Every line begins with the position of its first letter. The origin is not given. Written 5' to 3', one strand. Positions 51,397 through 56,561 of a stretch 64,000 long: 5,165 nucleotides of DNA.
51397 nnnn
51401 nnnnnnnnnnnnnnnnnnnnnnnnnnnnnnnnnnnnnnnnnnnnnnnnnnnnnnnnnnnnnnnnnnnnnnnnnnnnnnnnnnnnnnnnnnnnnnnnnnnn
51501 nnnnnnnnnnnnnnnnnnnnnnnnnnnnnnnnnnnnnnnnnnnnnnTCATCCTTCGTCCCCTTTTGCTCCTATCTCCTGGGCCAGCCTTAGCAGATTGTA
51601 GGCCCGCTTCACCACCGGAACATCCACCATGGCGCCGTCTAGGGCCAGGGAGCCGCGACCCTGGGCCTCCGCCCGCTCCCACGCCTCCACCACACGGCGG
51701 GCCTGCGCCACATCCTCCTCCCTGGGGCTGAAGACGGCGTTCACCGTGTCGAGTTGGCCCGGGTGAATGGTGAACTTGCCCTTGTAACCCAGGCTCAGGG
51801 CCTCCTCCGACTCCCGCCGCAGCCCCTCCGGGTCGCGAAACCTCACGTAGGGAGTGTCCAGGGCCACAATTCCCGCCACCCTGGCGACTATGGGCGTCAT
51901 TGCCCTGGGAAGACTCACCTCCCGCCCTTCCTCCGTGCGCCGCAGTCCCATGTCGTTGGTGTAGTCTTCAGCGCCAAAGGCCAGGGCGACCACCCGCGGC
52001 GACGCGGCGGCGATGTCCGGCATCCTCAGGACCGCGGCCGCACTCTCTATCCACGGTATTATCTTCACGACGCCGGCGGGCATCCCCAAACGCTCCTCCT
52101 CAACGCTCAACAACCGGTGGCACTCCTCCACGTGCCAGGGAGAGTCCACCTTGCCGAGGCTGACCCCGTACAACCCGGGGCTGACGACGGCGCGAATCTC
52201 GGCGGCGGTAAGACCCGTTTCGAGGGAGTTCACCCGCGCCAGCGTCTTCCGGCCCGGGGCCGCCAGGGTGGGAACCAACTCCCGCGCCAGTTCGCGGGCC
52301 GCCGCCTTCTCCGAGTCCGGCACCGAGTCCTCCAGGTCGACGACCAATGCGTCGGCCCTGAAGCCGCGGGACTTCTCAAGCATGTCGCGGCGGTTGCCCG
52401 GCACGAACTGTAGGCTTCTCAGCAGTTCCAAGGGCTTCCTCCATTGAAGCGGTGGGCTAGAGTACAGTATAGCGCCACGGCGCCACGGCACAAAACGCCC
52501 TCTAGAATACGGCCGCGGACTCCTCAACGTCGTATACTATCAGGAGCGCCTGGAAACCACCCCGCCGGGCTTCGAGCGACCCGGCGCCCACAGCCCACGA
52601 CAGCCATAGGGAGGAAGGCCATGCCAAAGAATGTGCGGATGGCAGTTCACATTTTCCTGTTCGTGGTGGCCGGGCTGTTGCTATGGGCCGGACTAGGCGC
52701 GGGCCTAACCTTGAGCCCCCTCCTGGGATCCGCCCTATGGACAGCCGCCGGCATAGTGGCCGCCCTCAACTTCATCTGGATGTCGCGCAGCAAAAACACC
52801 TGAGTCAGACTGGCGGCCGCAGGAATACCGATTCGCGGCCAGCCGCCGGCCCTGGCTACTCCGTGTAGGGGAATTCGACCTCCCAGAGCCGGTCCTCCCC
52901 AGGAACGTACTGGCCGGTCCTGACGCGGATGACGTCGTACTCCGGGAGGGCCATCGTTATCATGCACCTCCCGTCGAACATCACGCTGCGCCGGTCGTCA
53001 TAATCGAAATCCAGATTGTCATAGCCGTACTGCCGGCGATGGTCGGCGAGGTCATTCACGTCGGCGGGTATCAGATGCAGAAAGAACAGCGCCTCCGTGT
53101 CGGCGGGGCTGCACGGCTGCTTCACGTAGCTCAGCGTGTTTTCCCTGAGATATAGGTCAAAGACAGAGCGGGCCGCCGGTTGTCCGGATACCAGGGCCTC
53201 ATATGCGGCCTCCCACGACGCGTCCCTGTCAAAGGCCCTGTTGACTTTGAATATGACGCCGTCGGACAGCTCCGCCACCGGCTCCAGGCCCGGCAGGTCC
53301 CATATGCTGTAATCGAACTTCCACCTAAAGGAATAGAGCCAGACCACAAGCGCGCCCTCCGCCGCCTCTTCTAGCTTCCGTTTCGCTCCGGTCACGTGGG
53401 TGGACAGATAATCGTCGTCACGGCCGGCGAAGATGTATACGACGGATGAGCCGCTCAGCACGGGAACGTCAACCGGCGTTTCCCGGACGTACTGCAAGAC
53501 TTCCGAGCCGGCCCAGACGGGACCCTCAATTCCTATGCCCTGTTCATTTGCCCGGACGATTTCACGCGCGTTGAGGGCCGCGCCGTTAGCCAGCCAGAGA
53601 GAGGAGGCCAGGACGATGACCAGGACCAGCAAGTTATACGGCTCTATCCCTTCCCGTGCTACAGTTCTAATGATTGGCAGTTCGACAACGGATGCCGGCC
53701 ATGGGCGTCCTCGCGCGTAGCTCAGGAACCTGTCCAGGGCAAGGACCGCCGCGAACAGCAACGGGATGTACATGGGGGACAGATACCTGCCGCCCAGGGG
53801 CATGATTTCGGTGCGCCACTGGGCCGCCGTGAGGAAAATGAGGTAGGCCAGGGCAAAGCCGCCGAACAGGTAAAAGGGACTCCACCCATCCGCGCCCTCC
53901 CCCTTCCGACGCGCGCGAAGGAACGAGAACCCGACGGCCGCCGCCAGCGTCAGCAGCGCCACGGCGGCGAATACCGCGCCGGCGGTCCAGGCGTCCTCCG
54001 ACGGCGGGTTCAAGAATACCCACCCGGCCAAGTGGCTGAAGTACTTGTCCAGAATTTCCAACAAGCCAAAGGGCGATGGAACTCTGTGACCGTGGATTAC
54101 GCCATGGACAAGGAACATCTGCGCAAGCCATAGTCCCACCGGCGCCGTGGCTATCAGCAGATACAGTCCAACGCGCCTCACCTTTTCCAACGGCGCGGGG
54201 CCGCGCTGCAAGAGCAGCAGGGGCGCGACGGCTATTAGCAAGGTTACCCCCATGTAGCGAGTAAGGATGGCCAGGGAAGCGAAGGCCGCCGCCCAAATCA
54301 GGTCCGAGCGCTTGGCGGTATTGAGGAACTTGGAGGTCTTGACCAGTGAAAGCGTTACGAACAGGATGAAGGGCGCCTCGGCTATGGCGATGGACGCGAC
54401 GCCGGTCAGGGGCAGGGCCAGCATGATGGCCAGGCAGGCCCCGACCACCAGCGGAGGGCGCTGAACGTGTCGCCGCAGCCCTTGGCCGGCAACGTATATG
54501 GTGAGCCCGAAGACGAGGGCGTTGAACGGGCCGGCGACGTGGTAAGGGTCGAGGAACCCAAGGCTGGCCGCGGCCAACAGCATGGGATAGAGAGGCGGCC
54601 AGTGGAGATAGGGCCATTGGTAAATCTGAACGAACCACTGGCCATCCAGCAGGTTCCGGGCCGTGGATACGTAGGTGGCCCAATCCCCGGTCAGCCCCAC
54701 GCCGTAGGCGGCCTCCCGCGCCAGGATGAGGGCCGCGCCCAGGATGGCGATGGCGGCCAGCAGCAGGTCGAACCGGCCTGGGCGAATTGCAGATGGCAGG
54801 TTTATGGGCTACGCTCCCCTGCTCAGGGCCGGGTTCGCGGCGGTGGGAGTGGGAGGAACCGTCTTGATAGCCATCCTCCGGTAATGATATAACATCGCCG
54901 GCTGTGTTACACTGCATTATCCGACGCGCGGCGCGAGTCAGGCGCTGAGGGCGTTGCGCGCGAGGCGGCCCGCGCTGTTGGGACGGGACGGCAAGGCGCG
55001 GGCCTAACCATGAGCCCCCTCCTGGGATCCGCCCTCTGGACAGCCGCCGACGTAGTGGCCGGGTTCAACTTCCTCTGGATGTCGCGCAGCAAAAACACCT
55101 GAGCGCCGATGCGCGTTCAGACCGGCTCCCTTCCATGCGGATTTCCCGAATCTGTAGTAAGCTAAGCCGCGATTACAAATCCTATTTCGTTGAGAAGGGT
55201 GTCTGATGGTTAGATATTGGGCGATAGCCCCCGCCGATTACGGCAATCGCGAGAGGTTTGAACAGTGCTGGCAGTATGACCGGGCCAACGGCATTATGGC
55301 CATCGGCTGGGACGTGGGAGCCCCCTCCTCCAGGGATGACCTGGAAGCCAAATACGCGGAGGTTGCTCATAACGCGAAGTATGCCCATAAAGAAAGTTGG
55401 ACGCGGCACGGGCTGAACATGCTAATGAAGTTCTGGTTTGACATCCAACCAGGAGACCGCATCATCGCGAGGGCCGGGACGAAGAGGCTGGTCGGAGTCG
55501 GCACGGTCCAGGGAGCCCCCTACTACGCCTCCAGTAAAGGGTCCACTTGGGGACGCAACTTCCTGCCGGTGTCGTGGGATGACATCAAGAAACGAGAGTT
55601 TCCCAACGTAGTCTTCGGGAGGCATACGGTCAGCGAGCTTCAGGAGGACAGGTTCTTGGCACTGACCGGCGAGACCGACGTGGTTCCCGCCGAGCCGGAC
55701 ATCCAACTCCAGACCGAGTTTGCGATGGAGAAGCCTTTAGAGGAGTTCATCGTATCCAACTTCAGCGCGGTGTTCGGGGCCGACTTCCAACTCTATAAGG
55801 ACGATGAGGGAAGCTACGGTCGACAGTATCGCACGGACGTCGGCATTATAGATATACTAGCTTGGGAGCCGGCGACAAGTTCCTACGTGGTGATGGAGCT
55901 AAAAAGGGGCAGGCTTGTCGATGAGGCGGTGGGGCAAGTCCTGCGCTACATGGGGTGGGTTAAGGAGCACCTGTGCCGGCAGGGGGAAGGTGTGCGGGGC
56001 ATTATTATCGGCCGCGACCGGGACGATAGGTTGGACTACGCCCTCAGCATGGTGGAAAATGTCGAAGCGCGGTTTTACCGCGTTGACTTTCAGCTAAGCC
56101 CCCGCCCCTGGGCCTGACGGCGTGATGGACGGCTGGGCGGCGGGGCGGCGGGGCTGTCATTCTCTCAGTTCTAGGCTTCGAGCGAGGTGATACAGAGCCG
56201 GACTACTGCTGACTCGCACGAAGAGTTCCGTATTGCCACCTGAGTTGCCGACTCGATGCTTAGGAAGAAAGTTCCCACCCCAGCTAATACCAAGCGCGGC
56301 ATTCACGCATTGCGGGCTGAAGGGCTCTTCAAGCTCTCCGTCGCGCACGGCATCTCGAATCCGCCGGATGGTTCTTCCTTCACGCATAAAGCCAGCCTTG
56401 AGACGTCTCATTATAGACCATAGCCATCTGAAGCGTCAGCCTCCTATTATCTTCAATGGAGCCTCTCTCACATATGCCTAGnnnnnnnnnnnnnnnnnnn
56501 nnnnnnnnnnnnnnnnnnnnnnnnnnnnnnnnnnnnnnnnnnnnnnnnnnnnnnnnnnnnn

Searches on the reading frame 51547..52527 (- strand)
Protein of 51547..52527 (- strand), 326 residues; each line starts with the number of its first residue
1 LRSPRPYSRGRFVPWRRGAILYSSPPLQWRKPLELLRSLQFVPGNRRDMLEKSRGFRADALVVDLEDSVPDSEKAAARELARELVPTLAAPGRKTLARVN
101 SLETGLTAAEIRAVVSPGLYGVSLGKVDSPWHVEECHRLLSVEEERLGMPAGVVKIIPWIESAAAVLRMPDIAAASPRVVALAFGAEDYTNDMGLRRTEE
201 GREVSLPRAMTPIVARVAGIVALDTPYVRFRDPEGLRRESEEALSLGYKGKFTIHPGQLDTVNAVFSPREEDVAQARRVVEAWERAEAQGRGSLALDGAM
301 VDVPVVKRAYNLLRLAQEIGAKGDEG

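Call 90: search_protein_families(library=pfam, proteins=[window:51547-52527:-], max_evalue=0.001)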
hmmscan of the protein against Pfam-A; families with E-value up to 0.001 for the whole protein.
window:51547-52527:- (326 aa): 2 families
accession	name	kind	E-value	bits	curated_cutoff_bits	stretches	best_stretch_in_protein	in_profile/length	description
PF03328.21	HpcH_HpaI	-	4.8e-47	160.5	25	1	37-256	1-221/221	HpcH/HpaI aldolase/citrate lyase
PF15617.12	C-C_Bond_Lyase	-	1.8e-11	44.2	28.4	1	41-286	12-288/320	C-C_Bond_Lyase of the TIM-Barrel fold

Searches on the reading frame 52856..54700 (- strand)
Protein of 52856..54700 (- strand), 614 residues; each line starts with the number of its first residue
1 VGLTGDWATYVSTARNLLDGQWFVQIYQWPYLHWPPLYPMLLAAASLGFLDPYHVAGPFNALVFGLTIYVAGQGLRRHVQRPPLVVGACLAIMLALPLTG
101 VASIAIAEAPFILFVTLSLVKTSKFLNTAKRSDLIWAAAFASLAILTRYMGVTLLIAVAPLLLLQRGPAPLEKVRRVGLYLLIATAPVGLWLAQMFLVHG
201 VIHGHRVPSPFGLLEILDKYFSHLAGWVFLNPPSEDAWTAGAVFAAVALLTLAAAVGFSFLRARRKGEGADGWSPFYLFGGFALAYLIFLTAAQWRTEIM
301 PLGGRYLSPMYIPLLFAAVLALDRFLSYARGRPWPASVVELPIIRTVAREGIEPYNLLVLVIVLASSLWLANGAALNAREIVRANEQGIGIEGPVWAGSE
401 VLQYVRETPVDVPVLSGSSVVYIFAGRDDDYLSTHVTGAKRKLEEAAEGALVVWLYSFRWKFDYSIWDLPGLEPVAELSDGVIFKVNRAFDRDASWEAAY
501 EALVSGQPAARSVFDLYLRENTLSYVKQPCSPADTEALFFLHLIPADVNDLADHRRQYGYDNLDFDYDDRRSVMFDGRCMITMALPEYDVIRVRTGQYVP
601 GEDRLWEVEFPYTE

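Call 90: search_protein_families(library=pfam, proteins=[window:52856-54700:-], max_evalue=0.001)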
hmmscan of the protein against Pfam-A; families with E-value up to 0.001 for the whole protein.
window:52856-54700:- (614 aa): 1 family
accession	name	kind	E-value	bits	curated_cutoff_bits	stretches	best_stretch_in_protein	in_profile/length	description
PF13231.12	PMT_2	-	8.5e-05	23.2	26.1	1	61-191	29-160/160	Dolichyl-phosphate-mannose-protein mannosyltransferase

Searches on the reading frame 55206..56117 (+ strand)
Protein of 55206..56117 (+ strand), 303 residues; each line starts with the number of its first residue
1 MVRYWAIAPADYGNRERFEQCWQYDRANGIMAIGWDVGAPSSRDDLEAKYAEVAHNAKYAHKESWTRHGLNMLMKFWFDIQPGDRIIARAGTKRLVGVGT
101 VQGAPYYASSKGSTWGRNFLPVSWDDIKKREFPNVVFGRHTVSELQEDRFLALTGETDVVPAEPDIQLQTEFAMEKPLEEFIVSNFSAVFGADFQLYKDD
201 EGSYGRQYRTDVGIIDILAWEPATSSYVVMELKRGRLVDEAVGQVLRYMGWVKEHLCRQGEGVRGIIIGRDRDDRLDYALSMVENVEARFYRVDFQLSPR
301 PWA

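Call 3: search_protein_families(library=pfam, proteins=[window:55206-56117:+], max_evalue=0.1)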
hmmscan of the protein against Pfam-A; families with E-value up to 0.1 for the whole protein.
window:55206-56117:+ (303 aa): 2 families
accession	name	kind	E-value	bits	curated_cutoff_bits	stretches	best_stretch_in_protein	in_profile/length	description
PF06250.17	YhcG_C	-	6.1e-08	33.1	32.5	1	206-285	48-133/157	YhcG PDDEXK nuclease domain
PF01939.22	NucS_C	-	3.9e-07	30.5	24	1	205-271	24-87/124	Endonuclease NucS C-terminal domain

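Call 4: search_protein_families(library=padloc, proteins=[window:55206-56117:+], max_evalue=0.1)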
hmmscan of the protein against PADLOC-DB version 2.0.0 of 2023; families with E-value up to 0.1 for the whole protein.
window:55206-56117:+ (303 aa): 17 families
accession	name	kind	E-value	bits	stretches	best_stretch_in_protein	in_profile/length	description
PDLC04824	PDC-S02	-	6.9e-47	158.1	1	66-298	66-306/308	-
PDLC04799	PDC-S02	-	2.3e-34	116.9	1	153-297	160-305/308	-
PDLC04819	PDC-S02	-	5.5e-10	37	1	27-130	22-125/334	-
PDLC04916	PDC-S11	-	6.2e-10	36.7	1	170-254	20-96/358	-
PDLC04810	PDC-S02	-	1.5e-08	32.3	1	204-284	232-318/355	-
PDLC04831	PDC-S02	-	9.8e-08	29.8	1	204-284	219-305/346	-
PDLC04803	PDC-S02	-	2.2e-07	28.8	1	205-283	147-231/269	-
PDLC04813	PDC-S02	-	2.7e-07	28.6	1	205-284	51-136/175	-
PDLC04795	PDC-S02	-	4e-06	24.2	1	205-283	233-317/357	-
PDLC04806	PDC-S02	-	1.4e-05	22.6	1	26-132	19-130/324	-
PDLC04807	PDC-S02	-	4.2e-05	20.9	1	213-280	240-309/351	-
PDLC04815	PDC-S02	-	0.00012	19.5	1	29-127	22-121/346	-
PDLC04915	PDC-S11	-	0.00046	17.6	1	215-253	62-99/379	-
PDLC04816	PDC-S02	-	0.0012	16.5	1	19-90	16-81/299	-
PDLC04945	PDC-S18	-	0.0062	13.9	1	169-252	16-89/302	-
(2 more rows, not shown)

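Call 5: search_protein_families(library=ncbifam, proteins=[window:55206-56117:+], max_evalue=0.1)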
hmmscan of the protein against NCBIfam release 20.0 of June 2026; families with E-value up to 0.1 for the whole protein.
window:55206-56117:+ (303 aa): 3 families
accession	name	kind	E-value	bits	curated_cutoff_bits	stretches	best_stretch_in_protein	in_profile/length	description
NF003270.0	PRK04247.1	equivalog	7.8e-09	34.9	216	1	205-271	152-215/250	endonuclease NucS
NF002876.0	PRK03298.1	equivalog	0.0011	18.4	252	1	205-256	127-176/224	endonuclease NucS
TIGR00372.1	cas4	equivalog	0.044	13.6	65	1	212-258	69-116/180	CRISPR-associated protein Cas4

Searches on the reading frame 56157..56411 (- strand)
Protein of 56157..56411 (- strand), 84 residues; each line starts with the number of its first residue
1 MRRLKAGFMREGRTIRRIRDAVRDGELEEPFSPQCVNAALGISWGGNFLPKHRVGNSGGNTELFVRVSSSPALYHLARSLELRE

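Call 3: search_protein_families(library=pfam, proteins=[window:56157-56411:-], max_evalue=0.1)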
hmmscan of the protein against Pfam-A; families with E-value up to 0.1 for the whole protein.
window:56157-56411:- (84 aa): 0 families

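Call 4: search_protein_families(library=padloc, proteins=[window:56157-56411:-], max_evalue=0.1)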
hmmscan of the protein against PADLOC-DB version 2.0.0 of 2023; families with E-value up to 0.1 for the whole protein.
window:56157-56411:- (84 aa): 0 families

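Call 5: search_protein_families(library=ncbifam, proteins=[window:56157-56411:-], max_evalue=0.1)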
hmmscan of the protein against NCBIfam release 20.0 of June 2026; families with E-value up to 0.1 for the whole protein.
window:56157-56411:- (84 aa): 0 families
